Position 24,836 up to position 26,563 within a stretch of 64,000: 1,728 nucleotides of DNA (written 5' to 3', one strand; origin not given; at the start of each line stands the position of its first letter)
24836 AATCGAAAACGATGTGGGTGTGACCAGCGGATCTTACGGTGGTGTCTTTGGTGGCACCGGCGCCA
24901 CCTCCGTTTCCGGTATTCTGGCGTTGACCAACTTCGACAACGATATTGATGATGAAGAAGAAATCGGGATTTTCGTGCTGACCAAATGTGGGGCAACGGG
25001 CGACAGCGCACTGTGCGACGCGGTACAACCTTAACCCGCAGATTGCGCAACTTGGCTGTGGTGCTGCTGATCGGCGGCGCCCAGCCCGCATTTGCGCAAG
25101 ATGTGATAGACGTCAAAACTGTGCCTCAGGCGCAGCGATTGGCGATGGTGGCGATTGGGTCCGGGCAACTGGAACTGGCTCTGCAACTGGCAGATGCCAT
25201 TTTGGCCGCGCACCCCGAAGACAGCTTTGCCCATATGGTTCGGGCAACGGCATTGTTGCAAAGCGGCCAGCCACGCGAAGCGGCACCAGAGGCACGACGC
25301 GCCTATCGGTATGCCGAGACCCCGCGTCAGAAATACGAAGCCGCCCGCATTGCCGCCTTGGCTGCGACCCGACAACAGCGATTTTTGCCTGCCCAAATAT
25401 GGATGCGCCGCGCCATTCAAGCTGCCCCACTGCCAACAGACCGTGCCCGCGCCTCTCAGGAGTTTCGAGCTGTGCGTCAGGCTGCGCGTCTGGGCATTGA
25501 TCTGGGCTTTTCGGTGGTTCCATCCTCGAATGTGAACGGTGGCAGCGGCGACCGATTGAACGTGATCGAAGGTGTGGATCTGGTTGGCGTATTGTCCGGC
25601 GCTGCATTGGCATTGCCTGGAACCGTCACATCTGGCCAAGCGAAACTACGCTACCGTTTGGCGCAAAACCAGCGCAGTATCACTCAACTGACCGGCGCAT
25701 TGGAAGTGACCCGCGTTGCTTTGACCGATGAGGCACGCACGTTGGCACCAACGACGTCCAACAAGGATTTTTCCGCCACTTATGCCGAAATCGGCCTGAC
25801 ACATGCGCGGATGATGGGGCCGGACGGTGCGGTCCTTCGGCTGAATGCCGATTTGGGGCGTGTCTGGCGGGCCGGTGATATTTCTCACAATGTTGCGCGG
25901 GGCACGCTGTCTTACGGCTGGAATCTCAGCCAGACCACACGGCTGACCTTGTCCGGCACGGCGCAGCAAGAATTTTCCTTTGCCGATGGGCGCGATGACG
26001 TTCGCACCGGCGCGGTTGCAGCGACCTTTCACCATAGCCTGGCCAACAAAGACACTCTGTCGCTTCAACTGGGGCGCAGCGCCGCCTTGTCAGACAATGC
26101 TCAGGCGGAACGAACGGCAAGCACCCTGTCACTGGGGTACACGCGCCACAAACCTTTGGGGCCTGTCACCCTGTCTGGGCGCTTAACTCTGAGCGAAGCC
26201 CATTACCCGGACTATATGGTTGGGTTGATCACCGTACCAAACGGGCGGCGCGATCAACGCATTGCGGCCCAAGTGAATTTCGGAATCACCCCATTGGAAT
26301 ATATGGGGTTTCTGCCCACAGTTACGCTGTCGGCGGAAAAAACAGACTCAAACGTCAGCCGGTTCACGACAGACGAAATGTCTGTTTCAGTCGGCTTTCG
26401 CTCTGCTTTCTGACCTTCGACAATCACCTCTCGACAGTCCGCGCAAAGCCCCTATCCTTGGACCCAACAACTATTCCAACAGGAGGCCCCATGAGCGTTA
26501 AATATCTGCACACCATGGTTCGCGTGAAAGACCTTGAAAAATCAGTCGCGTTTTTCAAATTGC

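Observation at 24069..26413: Slam-like translocon (TPR + DUF560 barrel) paired with a TbpB/fHbp-like lipoprotein in a free-living marine alphaproteobacterium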

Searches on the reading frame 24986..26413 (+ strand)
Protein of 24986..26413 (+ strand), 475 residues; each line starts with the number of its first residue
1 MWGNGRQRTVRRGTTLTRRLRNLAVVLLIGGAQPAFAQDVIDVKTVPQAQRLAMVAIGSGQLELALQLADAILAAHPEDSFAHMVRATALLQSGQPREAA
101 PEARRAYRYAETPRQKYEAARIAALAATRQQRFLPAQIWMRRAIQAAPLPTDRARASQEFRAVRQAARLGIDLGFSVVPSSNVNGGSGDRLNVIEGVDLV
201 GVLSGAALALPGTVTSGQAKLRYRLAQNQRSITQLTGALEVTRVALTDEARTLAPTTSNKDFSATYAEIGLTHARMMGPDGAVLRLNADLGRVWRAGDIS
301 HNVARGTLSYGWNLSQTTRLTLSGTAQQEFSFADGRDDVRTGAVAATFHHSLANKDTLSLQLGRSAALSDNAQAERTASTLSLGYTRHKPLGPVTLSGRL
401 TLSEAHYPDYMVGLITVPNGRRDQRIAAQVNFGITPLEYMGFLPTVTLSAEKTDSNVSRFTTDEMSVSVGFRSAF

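Call 3: search_protein_families(library=pfam, proteins=[window:24986-26413:+], max_evalue=1)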
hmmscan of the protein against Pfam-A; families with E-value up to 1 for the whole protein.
window:24986-26413:+ (475 aa): 7 families
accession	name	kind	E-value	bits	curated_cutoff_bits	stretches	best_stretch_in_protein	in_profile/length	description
PF13432.12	TPR_16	-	5.9e-05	23.9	32.7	2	52-108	3-59/65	Tetratricopeptide repeat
PF14863.12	Alkyl_sulf_dimr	-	0.0019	19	26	1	53-110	76-132/139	Alkyl sulfatase dimerisation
PF14559.12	TPR_19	-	0.0059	17.3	25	1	56-100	1-45/68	Tetratricopeptide repeat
PF04575.19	SlipAM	-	0.01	15.8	22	1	399-472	212-285/288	Surface lipoprotein assembly modifier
PF13428.12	TPR_14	-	0.012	16.7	23.5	1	50-87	5-42/44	Tetratricopeptide repeat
PF07719.23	TPR_2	-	0.02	15.4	27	0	81-111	2-32/34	Tetratricopeptide repeat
PF07721.20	TPR_4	-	0.26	12.5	27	1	82-105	3-26/26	Tetratricopeptide repeat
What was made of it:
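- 24986..26413 (+): T11SS/Slam-family outer-membrane protein, 475 aa from the first ATG. Alternative starts are GTG 25013 and TTG 25043.
- Signal peptide ends ...AQPAFA|QD
- TPR-like helical domain: about 25121-25483
- 14-stranded barrel: about 25490-26410, ending in Phe. The window protein scores SlipAM 15.8 bits and TPR_16 E = 5.9e-5 (call 3).
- On T11SS / Slam outer-membrane proteins (DUF560, Pfam PF04575 SlipAM): It scores 15.8 bits against a cut-off of 22 (E = 0.01), and only residues 399-472 align (call 3). TPR_16 gives E = 5.9e-5, below its cut-off (call 3).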

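Call 4: search_protein_families(library=ncbifam, proteins=[window:24986-26413:+], max_evalue=1)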
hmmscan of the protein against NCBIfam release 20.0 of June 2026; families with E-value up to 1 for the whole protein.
window:24986-26413:+ (475 aa): 4 families
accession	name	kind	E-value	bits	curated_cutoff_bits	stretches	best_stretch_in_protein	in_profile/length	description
NF052415.1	T3SS_chap_SctY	equivalog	2.7e-05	24.6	70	1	52-145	12-105/106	type III secretion apparatus assembly chaperone SctY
TIGR02917.1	PEP_TPR_lipo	equivalog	0.00046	18.2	312.2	1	53-148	200-292/899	XrtA/PEP-CTERM system TPR-repeat protein PrsT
NF040959.1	MamA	equivalog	0.097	12.1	200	1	54-148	45-136/204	magnetosome protein MamA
NF053843.1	NcldAssocNapAMycb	equivalog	0.27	11.2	160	1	105-177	46-113/113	nucleoid-associated protein NapA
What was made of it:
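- Tried and rejected: These gave only sub-threshold SlipAM and TPR hits and nothing for the lipoprotein (calls 3, 4).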

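Call 5: find_homologous_proteins(query=window:24986-26413:+)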
Query window:24986-26413:+ (475 aa): 54 proteins with E <= 0.001 among 8000 candidates.
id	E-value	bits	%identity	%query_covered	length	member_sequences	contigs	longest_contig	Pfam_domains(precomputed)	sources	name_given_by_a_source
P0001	0.0e+0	1021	100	100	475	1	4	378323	-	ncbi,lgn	-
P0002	5.2e-169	581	63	91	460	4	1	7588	-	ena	-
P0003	2.0e-144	500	54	95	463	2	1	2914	-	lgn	-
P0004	2.3e-139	483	55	92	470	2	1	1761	-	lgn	-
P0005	1.1e-132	461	53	93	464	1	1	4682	PF04575.20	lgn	-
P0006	4.1e-114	400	46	95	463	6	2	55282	PF04575.20,PF13432.13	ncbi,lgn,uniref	ncbi:surface lipoprotein assembly modifier [Thalassococcus profundi]|uniref:surface lipoprotein asse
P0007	4.5e-114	400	50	88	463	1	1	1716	-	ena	-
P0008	6.9e-113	396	47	91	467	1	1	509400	-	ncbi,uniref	ncbi:hypothetical protein ACOXXX_03445 [Thalassococcus sp. BH17M4-6]|uniref:hypothetical protein n=1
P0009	1.3e-105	372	46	87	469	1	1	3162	-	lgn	-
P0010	2.4e-104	368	43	93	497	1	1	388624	-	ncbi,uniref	ncbi:hypothetical protein [Primorskyibacter sp. S187A]|uniref:hypothetical protein n=1 Tax=Primorsky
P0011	1.1e-101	359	46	91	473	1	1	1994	-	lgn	-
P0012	3.4e-93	331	44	91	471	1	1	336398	-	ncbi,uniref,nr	ncbi:hypothetical protein [Salipiger mucosus]|uniref:DUF560 domain-containing protein n=1 Tax=Salipi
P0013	1.2e-89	320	42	91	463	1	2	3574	PF04575.20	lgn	-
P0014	2.3e-89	319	41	91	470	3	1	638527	-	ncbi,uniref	ncbi:surface lipoprotein assembly modifier [Salipiger sp.]|uniref:surface lipoprotein assembly modif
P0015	9.4e-86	307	43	94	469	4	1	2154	-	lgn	-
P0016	2.3e-83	299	40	84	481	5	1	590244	-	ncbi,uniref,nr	ncbi:hypothetical protein [Alloyangia pacifica]|uniref:hypothetical protein n=1 Tax=Alloyangia pacif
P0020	7.1e-75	271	39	96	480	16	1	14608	PF04575.20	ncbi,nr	ncbi:MAG: surface lipoprotein assembly modifier [Rhodobacterales bacterium]|nr:surface lipoprotein a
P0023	3.2e-73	265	38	87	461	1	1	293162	-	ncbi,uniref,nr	ncbi:hypothetical protein R5H30_16820 [Sulfitobacter sp. D35]|uniref:hypothetical protein n=1 Tax=Su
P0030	3.6e-66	242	37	93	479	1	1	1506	PF04575.20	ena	-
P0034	1.9e-59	220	35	89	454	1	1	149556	PF04575.20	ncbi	-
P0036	4.3e-58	216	32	91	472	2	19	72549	PF04575.20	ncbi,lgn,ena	-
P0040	1.1e-55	208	35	92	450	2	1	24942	PF04575.20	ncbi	ncbi:MAG: surface lipoprotein assembly modifier [Pseudomonadota bacterium]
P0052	7.7e-34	136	31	89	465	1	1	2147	PF04575.20,PF13432.13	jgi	-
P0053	2.3e-29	121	31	72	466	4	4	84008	PF04575.20,PF13432.13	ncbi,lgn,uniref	ncbi:hypothetical protein SDC9_28811 [bioreactor metagenome]|uniref:Surface lipoprotein assembly mod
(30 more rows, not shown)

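Call 9: search_protein_families(library=pfam, alignment_id=A1, max_evalue=0.01)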
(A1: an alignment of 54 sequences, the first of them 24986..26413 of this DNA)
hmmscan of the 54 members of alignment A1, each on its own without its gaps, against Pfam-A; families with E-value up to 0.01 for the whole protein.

A. member 1, window:24986-26413:+ (475 aa): 3 families
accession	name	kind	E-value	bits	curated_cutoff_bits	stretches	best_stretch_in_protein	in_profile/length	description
PF13432.12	TPR_16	-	5.9e-05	23.9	32.7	1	52-108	3-59/65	Tetratricopeptide repeat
PF14863.12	Alkyl_sulf_dimr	-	0.0019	19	26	1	53-110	76-132/139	Alkyl sulfatase dimerisation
PF14559.12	TPR_19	-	0.0059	17.3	25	0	56-100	1-45/68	Tetratricopeptide repeat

B. families by the number of members that match (of 54 scanned): 13 families
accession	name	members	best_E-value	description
PF04575.19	SlipAM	35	8e-14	Surface lipoprotein assembly modifier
PF13432.12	TPR_16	17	8e-06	Tetratricopeptide repeat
PF14559.12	TPR_19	9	0.00021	Tetratricopeptide repeat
PF13428.12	TPR_14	9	0.00092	Tetratricopeptide repeat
PF07719.23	TPR_2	4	5.6e-05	Tetratricopeptide repeat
PF12895.13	ANAPC3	4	0.00018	Anaphase-promoting complex, cyclosome, subunit 3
PF23914.1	TPR_CcmH_CycH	3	0.00021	Cytochrome c-type biogenesis protein H TPR domain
PF03865.19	ShlB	3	0.00092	Haemolysin secretion/activation protein ShlB/FhaC/HecB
PF14863.12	Alkyl_sulf_dimr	2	0.0018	Alkyl sulfatase dimerisation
PF03797.25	Autotransporter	1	2.7e-05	Autotransporter beta-domain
PF09477.16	Type_III_YscG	1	0.0014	Bacterial type III secretion system chaperone protein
PF07201.16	HrpJ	1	0.0032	HrpJ-like domain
PF13431.12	TPR_17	1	0.008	Tetratricopeptide repeat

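Call 11: search_solved_structures(query=A1, max_evalue=1, show_alignments=1)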
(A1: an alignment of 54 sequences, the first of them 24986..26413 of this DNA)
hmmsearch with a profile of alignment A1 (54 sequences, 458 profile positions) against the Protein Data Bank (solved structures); distinct sequences matched with E-value up to 1: 36.
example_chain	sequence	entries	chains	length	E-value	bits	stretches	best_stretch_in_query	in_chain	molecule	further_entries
8bu0_A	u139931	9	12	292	1.1e-05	27.8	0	32-91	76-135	Consensus tetratricopeptide repeat protein | Crystal structure of an 8-repeat consensus TPR superhelix with Zinc. | Monomer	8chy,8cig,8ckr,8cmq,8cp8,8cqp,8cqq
2pl2_A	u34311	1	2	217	0.0017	20.5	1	35-88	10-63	Hypothetical conserved protein TTC0263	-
6vl6_A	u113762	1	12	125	0.0025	20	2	33-94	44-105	T33_dn2A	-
8bda_E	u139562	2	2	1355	0.012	17.7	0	35-89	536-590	Intraflagellar transport protein 139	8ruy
8ch0_A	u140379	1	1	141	0.023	16.8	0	33-91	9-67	Consensus tetratricopeptide repeat protein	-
6vl6_B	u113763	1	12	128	0.024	16.8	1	33-133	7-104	T33_dn2B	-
2wjq_A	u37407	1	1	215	0.024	16.7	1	200-375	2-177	PROBABLE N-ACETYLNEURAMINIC ACID OUTER MEMBRANE CHANNEL PROTEIN NANC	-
2fo7_A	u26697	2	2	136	0.032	16.3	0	31-90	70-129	SYNTHETIC CONSENSUS TPR PROTEIN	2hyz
7yeh_B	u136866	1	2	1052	0.044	15.9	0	21-80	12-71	UDP-N-acetylglucosamine--peptide N-acetylglucosaminyltransferase 110 kDa subunit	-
2wjr_A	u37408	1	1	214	0.048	15.7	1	245-375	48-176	PROBABLE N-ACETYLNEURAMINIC ACID OUTER MEMBRANE CHANNEL PROTEIN NANC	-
9k7u_A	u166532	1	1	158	0.069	15.2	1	31-93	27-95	Heter-Zn2-HEHE-22A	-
4pdx_A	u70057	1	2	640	0.095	14.8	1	35-83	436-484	Putative alkyl/aryl-sulfatase YjcS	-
1w3b_A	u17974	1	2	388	0.099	14.7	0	31-101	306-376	UDP-N-ACETYLGLUCOSAMINE--PEPTIDE N-ACETYLGLUCOSAMINYLTRANSFERASE 110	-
7rdr_A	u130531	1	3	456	0.1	14.7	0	30-52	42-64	Circular tendon repeat protein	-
6eou_A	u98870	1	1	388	0.11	14.5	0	31-101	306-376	UDP-N-acetylglucosamine--peptide N-acetylglucosaminyltransferase 110 kDa subunit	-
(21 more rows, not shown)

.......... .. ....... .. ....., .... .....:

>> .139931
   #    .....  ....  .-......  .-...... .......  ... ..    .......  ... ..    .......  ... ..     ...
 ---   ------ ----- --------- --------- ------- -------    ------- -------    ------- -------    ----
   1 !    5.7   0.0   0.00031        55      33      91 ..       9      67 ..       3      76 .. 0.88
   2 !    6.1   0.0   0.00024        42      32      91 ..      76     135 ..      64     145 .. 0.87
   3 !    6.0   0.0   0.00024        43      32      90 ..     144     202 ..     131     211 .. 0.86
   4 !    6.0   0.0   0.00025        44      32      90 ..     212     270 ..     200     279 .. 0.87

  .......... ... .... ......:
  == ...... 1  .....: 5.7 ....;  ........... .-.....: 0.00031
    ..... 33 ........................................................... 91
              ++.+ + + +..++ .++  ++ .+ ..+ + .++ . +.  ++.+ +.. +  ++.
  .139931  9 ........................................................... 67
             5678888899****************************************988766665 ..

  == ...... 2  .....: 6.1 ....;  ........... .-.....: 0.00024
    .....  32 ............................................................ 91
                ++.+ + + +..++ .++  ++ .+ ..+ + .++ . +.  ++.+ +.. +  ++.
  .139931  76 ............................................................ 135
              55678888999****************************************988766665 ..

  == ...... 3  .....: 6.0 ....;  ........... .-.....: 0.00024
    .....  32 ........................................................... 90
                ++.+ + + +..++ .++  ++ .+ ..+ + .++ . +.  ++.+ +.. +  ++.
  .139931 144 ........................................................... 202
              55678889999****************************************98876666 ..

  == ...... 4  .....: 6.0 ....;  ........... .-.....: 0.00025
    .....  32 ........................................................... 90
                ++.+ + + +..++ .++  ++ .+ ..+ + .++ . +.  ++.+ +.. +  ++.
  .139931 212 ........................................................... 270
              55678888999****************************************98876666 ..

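Call 30: predict_structure(alignment_id=A1)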
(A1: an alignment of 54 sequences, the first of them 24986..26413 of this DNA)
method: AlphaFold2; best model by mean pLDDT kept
length: 475 residues; sequences in the alignment: 54
mean_pLDDT: 92.4   pTM: 0.81
mean pLDDT of the five models: 92.4, 91.7, 91.3, 90.7, 89.7
residues with pLDDT >= 90: 422; 70-90: 11; 50-70: 23; < 50: 19
segments of 3 or more residues with pLDDT < 50: 1-5, 9-13, 31-37
pLDDT, mean of each block of 10 residues (from residue 1): 45 54 57 48 86 96 97 97 98 98 98 98 98 95 95 94 94 94 95 95 96 97 97 98 98 98 98 96 98 97 99 97 98 95 99 98 98 97 98 97 98 95 98 92 93 97 95 80
secondary structure, 60 per line:
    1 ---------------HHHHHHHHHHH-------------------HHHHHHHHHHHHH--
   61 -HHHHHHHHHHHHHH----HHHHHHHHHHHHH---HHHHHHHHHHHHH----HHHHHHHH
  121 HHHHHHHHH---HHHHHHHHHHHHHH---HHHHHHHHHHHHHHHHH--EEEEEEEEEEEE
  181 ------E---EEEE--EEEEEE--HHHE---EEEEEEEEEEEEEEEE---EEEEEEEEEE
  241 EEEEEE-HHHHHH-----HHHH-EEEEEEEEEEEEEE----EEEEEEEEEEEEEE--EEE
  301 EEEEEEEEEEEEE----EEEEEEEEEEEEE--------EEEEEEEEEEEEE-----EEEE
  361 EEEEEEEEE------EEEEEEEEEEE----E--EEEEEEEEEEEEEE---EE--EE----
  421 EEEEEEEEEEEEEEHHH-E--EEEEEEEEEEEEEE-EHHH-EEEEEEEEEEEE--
elements in order: H16-26 H46-58 H62-75 H80-92 H96-108 H113-129 H133-146 H150-166 E169-180 E191-194 E197-202 E212-227 E231-246 H248-253 H259-262 E264-277 E282-295 E298-313 E318-330 E339-351 E357-369 E376-386 E394-407 E421-434 E442-455 E462-473
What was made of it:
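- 24986..26413 (+): AF2 gives pLDDT 92.4 with 7 helices and 14 long strands (call 30).
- On T11SS / Slam outer-membrane proteins (DUF560, Pfam PF04575 SlipAM): The AF2 model has 7 helices at residues 46-166 with pLDDT above 94 (call 30). The AF2 model has 14 long strands between residues 169 and 473, plus one short hairpin at 191-202, and the protein ends in F475 (call 30).
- The OMP model has TPR-like helices, 14 strands and a C-terminal Phe (call 30). The model has 14 strands (call 30).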

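Call 34: fold_search(model_id=the predicted structure, library=pdb)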
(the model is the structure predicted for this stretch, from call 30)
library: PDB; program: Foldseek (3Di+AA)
matches with E <= 10: 1638; with E <= 0.001: 296
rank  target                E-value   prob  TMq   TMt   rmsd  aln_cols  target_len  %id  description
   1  9h80_M                1.3e-08  1.00  0.31  0.35  12.8       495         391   12  Structure of the outer membrane exopolysaccharide transporter PelBC (released 2025-06-11)
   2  9b8a                  2.2e-08  1.00  0.38  0.34  15.5       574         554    9  Cryo-EM structure of E. coli cellulose synthase subunit C (released 2025-02-19)
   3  9b8h_A                4.7e-08  1.00  0.35  0.30  16.8       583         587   10  Cryo-EM structure of E. coli cellulose synthase subunit C with cellotetraose (released 2025-02-19)
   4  2r8a_A                3.7e-07  1.00  0.34  0.43   8.8       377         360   10  Crystal structure of the long-chain fatty acid transporter FadL mutant delta N8 (released 2008-09-23)
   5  4d5b_B                8.9e-07  1.00  0.37  0.52   7.3       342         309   11  Crystal structure of CymA from Klebsiella oxytoca (released 2015-06-03)
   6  3qq2_A                8.9e-07  1.00  0.23  0.38  12.7       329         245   12  Crystal Structure of the Beta Domain of the Bordetella Autotransporter Brka (released 2011-04-13)
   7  1t16_A                9.4e-07  1.00  0.33  0.36   9.8       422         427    8  Crystal structure of the bacterial fatty acid transporter FadL from Escherichia coli (released 2004-06-15)
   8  2x9k                  1.1e-06  1.00  0.37  0.58   7.5       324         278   10  Structure of a E.coli porin (released 2011-01-26)
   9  2wvp                  1.1e-06  1.00  0.36  0.58   7.8       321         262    9  Synthetically modified OmpG (released 2010-07-14)
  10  6rck_B                1.2e-06  1.00  0.31  0.40   9.9       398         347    8  Crystal structure of the OmpK36 GD insertion chimera from Klebsiella pneumonia (released 2019-09-11)
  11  3kvn_X                1.2e-06  1.00  0.23  0.19  28.3       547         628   11  Crystal structure of the full-length autotransporter EstA from Pseudomonas aeruginosa (released 2010-01-26)
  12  2r89_A                1.3e-06  1.00  0.36  0.44   8.4       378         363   10  Crystal structure of the long-chain fatty acid transporter FadL mutant delta N3 (released 2008-09-23)
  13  7fdy_A                1.6e-06  1.00  0.30  0.39  10.4       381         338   10  Structure of OmpF1 (released 2022-11-16)
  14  9j9n_A                1.6e-06  1.00  0.29  0.37  10.5       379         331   10  artificial mononuclear Zn-bound metalloprotein 2 (M2:Zn) (released 2025-07-02)
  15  9j9o_A                1.7e-06  1.00  0.31  0.40  10.4       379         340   11  artificial dinuclear Zn-bound metalloprotein 1 (D1:2Zn) (released 2025-07-02)
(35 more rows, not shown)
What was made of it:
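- On T11SS / Slam outer-membrane proteins (DUF560, Pfam PF04575 SlipAM): Fold matches include the 14-stranded FadL, CymA and OmpG (call 34).
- The OMP's best structural matches are generic TPR-plus-barrel or 14-stranded barrels: PelBC, BcsC, FadL, CymA and OmpG (call 34). The best PDB fold matches are PelBC (1.3e-8) and BcsC (2.2e-8) (call 34).
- Tried and rejected: The top matches were generic TPR proteins and barrels (calls 11, 34).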

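Call 35: search_protein_families(library=pfam, proteins=[P0005, P0006, P0013, P0020, P0036, P0053], max_evalue=0.01)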
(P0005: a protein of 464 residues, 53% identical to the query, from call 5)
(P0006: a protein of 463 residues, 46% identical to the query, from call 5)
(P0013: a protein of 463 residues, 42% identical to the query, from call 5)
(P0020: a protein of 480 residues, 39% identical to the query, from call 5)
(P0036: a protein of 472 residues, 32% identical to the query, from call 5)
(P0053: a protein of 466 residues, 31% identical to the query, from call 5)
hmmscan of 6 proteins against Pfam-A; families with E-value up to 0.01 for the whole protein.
P0005 (464 aa): 2 families
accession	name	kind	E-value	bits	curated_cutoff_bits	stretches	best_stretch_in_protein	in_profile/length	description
PF04575.19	SlipAM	-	1.1e-05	25.5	22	1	386-464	209-288/288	Surface lipoprotein assembly modifier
PF14559.12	TPR_19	-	0.0068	17.2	25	1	47-90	2-45/68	Tetratricopeptide repeat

P0006 (463 aa): 6 families
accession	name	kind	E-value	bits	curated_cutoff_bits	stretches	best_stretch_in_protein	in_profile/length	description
PF04575.19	SlipAM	-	4.8e-07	30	22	1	277-460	102-285/288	Surface lipoprotein assembly modifier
PF13432.12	TPR_16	-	1.1e-05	26.2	32.7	1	41-98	3-60/65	Tetratricopeptide repeat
PF03797.25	Autotransporter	-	2.7e-05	24.5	26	1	311-408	6-107/255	Autotransporter beta-domain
PF13428.12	TPR_14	-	0.002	19.1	23.5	0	41-76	7-42/44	Tetratricopeptide repeat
PF14559.12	TPR_19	-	0.002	18.9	25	1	46-89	2-45/68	Tetratricopeptide repeat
PF12895.13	ANAPC3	-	0.0024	18.6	27.2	1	49-88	3-42/82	Anaphase-promoting complex, cyclosome, subunit 3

P0013 (463 aa): 1 family
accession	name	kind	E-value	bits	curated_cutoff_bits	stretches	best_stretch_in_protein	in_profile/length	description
PF04575.19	SlipAM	-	2.2e-06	27.9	22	1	269-454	94-279/288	Surface lipoprotein assembly modifier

P0020 (480 aa): 2 families
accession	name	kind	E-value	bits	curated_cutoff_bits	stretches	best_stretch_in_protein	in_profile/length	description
PF04575.19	SlipAM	-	5.1e-10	39.8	22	1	296-465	105-272/288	Surface lipoprotein assembly modifier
PF14559.12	TPR_19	-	0.00046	20.9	25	1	54-103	1-50/68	Tetratricopeptide repeat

P0036 (472 aa): 3 families
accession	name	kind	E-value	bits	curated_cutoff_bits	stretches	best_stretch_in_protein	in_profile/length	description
PF04575.19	SlipAM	-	2.9e-08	34.1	22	1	172-457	2-272/288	Surface lipoprotein assembly modifier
PF13432.12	TPR_16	-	0.0046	17.8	32.7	1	54-107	3-56/65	Tetratricopeptide repeat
PF03865.19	ShlB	-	0.0062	16.5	22.7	1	209-300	102-193/311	Haemolysin secretion/activation protein ShlB/FhaC/HecB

P0053 (466 aa): 3 families
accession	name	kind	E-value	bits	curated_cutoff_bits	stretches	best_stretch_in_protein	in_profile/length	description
PF04575.19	SlipAM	-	1.6e-06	28.3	22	1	360-466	179-288/288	Surface lipoprotein assembly modifier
PF13432.12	TPR_16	-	1.3e-05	26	32.7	1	49-105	1-57/65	Tetratricopeptide repeat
PF13428.12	TPR_14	-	0.0025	18.8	23.5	0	45-87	1-43/44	Tetratricopeptide repeat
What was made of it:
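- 24986..26413 (+): 35 of 54 homologues hit SlipAM (call 9), and checked homologues score 25.5-39.8 bits against a cut-off of 22 (call 35).
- The OMP family matches SlipAM/DUF560 above the Pfam cut-off (calls 9, 35). The family matches SlipAM in Pfam (calls 9, 35).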

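Call 53: find_encoding_contigs(protein=P0012, flank=5000, max_places=1)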
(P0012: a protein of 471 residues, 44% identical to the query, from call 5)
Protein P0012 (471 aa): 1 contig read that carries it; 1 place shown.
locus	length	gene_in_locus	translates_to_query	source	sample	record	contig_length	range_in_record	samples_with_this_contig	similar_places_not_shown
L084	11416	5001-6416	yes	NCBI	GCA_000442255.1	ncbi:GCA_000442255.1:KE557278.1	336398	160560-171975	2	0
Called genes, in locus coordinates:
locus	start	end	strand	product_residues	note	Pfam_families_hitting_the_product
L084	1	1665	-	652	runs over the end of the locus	PF02518:HATPase_c, PF00204:DNA_gyraseB, PF01751:Toprim, PF00986:DNA_gyraseB_C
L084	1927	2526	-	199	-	PF13505:OMP_b-brl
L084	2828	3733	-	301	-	PF02511:Thy1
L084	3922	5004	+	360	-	-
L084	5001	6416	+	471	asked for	-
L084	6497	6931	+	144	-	PF00903:Glyoxalase, PF13669:Glyoxalase_4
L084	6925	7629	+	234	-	PF06707:DUF1194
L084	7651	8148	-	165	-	PF12802:MarR_2, PF22381:Staph_reg_Sar_Rot (weak), PF13463:HTH_27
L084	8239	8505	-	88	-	PF03937:Sdh5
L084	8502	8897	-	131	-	PF12844:HTH_19, PF13560:HTH_31 (weak), PF01381:HTH_3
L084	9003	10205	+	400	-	PF00155:Aminotran_1_2, PF01041:DegT_DnrJ_EryC1 (weak)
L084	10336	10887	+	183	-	PF05257:CHAP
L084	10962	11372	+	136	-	-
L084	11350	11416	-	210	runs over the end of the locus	-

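Call 54: find_encoding_contigs(protein=P0016, flank=5000, max_places=1)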
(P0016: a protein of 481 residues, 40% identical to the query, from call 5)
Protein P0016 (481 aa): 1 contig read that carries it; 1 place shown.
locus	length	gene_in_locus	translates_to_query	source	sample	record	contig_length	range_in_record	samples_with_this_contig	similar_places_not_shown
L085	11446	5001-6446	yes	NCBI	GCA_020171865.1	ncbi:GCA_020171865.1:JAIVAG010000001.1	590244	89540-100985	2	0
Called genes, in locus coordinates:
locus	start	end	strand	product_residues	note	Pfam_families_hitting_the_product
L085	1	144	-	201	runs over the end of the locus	PF13505:OMP_b-brl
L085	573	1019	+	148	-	PF14384:BrnA_antitoxin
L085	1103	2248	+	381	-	PF04313:HSDR_N (faint)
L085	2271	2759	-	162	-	PF00186:DHFR_1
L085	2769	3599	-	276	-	PF00303:Thymidylat_synt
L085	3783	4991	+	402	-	-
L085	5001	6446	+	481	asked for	-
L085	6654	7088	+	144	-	PF00903:Glyoxalase, PF13669:Glyoxalase_4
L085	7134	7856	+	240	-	PF06707:DUF1194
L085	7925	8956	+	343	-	PF01435:Peptidase_M48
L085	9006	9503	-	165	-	PF22381:Staph_reg_Sar_Rot (weak), PF12802:MarR_2, PF13463:HTH_27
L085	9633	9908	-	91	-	PF03937:Sdh5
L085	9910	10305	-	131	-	PF12844:HTH_19, PF13560:HTH_31 (weak), PF01381:HTH_3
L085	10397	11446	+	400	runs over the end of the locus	PF00155:Aminotran_1_2, PF01041:DegT_DnrJ_EryC1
